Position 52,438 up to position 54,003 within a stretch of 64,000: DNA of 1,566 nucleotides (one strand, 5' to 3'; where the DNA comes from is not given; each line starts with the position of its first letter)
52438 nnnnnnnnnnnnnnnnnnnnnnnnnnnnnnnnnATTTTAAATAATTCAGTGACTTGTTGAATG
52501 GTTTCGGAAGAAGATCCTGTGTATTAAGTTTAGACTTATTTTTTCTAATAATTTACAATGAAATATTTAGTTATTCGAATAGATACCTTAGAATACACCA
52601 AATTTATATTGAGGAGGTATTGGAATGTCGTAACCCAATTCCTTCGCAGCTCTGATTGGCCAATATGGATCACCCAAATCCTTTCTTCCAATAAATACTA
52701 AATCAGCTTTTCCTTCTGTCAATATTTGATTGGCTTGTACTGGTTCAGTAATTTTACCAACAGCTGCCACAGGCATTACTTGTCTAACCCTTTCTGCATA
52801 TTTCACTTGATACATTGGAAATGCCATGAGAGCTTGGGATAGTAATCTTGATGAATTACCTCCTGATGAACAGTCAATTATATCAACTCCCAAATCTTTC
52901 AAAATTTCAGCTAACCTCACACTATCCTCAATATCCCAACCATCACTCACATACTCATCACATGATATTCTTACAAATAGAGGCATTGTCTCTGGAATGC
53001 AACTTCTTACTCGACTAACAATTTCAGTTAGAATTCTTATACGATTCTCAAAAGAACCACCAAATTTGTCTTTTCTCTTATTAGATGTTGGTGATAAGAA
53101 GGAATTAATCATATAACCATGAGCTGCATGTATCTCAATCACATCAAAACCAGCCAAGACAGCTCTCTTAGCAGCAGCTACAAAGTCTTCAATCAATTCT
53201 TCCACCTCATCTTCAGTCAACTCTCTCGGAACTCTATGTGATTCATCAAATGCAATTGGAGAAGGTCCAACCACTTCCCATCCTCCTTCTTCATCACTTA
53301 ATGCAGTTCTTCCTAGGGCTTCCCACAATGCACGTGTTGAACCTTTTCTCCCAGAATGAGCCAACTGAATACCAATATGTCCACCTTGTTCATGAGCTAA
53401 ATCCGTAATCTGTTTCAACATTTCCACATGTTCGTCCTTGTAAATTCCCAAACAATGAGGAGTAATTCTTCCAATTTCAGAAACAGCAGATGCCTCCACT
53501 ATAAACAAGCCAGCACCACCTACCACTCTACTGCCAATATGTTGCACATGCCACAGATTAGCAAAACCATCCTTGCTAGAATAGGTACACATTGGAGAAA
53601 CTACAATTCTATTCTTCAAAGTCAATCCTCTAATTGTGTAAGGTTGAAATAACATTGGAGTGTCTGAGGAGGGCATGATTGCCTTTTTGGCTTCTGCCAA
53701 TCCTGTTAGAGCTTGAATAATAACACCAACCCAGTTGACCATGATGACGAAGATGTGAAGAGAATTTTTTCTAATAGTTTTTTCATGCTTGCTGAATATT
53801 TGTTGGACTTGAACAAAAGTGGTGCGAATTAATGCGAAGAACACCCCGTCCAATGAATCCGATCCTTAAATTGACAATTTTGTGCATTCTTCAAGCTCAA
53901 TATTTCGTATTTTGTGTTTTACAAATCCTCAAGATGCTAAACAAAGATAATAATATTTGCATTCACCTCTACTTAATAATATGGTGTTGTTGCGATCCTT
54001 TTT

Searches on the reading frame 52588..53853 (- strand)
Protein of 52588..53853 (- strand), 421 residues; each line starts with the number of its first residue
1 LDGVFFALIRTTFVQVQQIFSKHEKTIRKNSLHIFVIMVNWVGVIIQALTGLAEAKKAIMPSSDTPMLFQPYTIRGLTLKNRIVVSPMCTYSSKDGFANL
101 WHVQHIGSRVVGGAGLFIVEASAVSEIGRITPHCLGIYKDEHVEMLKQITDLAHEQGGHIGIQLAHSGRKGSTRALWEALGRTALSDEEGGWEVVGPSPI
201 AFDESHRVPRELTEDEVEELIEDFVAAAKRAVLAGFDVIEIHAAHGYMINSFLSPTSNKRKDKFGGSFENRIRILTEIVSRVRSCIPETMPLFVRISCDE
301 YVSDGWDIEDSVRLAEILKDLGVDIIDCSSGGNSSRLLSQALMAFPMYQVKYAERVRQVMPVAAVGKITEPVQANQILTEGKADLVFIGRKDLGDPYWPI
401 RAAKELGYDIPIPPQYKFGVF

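Call 63: search_protein_families(library=pfam, proteins=[window:52588-53853:-], max_evalue=0.00001)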
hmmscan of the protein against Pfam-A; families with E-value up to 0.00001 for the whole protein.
window:52588-53853:- (421 aa): 1 family
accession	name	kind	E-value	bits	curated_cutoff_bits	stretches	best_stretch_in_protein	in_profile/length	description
PF00724.26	Oxidored_FMN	-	1.1e-78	265.3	27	1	68-406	2-339/342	NADH:flavin oxidoreductase / NADH oxidase family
